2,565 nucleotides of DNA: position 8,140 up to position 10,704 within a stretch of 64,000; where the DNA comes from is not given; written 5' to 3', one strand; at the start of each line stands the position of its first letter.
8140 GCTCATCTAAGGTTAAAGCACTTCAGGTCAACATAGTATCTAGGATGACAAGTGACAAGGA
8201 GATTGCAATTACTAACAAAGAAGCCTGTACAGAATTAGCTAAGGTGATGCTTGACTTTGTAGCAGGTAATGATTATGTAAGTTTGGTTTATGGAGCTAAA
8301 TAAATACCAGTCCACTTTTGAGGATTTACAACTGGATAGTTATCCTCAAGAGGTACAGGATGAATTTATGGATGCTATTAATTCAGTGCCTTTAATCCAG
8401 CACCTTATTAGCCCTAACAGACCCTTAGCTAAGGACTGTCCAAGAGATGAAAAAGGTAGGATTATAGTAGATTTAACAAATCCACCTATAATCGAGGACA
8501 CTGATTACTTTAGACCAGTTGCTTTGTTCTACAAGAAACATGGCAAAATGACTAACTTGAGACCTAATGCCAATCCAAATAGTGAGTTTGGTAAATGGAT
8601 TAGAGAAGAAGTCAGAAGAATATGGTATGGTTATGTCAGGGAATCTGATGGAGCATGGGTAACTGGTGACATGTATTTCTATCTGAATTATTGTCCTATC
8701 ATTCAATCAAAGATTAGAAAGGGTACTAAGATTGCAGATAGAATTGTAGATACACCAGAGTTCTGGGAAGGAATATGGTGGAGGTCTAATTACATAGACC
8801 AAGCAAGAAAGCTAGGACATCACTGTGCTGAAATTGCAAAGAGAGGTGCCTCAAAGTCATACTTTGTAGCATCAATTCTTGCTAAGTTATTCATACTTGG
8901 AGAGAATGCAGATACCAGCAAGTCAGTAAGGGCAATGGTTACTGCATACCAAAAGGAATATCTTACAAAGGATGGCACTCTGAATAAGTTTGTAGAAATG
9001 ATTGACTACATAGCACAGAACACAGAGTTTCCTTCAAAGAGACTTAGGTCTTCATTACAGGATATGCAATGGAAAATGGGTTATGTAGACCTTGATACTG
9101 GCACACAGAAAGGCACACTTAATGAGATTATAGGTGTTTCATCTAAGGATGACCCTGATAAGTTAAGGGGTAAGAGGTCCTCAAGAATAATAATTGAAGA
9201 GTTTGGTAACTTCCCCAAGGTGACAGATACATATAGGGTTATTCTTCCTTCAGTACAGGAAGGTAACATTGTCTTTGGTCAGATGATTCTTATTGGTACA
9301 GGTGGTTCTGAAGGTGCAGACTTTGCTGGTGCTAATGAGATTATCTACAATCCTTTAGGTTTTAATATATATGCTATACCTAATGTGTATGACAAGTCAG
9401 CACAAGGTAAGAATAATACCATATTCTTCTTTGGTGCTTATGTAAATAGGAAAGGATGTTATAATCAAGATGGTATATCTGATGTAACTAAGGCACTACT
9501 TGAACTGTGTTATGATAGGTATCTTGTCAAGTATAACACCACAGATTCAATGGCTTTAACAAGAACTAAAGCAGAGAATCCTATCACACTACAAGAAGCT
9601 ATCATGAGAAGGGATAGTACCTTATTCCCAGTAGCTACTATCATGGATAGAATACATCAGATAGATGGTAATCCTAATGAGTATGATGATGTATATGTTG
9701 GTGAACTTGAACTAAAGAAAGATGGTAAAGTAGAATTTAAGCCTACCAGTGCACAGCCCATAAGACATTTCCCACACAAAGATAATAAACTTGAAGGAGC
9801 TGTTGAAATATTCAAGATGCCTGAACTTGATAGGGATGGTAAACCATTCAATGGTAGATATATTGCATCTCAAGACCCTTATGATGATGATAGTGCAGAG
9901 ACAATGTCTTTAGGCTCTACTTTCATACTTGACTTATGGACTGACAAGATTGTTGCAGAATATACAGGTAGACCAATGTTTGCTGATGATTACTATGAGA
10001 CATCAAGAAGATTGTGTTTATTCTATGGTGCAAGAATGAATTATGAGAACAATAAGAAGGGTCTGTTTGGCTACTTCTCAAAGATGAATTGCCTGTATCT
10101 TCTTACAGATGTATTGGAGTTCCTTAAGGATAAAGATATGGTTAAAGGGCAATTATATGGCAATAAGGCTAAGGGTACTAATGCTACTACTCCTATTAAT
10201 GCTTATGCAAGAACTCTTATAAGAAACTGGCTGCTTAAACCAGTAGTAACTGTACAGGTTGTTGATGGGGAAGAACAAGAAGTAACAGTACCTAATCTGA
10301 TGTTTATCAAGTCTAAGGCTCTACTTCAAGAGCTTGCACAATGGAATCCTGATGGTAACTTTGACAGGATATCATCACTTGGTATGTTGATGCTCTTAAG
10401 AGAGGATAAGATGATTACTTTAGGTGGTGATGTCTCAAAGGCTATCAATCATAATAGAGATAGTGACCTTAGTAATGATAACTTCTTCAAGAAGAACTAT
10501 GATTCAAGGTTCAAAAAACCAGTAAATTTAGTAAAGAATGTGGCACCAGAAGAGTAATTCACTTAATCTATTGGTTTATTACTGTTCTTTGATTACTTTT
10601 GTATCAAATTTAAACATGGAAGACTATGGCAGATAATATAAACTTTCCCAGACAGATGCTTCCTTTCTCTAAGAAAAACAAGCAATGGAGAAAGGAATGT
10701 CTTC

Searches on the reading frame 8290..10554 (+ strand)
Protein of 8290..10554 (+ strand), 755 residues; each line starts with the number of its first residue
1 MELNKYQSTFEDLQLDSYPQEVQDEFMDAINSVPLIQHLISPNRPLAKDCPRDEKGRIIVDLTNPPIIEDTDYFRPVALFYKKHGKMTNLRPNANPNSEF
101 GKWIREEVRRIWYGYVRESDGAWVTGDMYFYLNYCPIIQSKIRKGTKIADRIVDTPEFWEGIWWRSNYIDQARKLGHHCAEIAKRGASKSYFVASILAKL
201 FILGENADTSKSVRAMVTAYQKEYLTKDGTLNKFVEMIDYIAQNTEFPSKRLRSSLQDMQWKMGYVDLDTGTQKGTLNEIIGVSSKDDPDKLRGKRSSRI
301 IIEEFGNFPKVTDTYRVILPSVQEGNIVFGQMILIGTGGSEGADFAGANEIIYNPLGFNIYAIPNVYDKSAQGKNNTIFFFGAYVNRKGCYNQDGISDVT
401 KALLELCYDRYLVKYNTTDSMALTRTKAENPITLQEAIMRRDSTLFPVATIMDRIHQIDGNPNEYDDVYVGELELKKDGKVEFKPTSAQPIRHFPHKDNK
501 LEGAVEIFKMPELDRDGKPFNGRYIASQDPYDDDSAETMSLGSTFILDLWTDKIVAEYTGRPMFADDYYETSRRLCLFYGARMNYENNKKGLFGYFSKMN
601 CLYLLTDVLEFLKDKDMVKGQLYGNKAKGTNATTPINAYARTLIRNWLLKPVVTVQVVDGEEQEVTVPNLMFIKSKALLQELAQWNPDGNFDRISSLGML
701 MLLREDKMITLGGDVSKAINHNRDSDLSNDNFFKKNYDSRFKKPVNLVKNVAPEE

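Call 20: search_protein_families(library=phrogs, proteins=[window:8290-10554:+], max_evalue=0.00001)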
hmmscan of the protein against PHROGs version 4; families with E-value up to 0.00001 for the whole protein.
window:8290-10554:+ (755 aa): 1 family
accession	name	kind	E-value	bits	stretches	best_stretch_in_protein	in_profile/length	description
phrog_6681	-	head and packaging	1.1e-92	312.6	1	88-739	78-752/758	terminase large subunit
